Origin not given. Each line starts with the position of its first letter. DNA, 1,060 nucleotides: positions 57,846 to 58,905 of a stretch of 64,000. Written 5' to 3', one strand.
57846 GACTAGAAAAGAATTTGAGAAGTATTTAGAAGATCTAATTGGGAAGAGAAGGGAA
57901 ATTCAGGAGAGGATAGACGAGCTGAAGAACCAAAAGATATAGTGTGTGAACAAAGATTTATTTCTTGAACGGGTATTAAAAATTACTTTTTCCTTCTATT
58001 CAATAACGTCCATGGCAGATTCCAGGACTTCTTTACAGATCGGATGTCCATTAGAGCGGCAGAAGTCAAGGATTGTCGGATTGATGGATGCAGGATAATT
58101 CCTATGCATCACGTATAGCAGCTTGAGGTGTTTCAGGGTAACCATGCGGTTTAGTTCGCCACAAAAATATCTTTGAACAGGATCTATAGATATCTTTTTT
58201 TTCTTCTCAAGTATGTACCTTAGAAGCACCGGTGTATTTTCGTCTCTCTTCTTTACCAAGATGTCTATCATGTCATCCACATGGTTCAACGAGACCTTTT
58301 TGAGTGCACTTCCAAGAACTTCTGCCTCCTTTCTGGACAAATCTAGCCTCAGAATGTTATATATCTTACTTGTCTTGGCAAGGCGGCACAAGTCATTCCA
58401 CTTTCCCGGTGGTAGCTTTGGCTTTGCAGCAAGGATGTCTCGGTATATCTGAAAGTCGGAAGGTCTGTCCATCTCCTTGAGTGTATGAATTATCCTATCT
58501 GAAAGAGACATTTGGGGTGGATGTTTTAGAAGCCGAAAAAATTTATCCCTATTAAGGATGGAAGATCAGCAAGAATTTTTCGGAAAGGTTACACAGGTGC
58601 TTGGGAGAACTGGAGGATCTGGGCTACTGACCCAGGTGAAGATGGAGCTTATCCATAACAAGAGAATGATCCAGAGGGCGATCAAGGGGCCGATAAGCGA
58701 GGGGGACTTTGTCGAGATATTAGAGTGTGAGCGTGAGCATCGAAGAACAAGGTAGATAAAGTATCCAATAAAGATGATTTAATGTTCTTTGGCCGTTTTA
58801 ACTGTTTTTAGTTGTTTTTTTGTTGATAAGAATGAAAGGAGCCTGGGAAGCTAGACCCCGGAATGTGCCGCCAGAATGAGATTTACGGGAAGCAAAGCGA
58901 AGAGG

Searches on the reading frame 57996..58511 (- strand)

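Call 44: search_protein_families(library=pfam, proteins=[window:57996-58511:-], max_evalue=0.01)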
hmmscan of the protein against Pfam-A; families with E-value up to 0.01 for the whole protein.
window:57996-58511:- (171 aa): 1 family
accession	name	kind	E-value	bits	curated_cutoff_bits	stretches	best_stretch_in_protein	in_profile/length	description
PF05291.16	Bystin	-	0.0033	17.2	28.8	1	57-144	160-255/292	Bystin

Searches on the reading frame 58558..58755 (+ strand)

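Call 44: search_protein_families(library=pfam, proteins=[window:58558-58755:+], max_evalue=0.01)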
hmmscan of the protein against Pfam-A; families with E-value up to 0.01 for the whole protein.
window:58558-58755:+ (65 aa): 1 family
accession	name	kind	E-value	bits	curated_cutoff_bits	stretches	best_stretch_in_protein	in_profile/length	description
PF01200.24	Ribosomal_S28e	-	1.8e-19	69.9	25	1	8-63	5-63/64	Ribosomal protein S28e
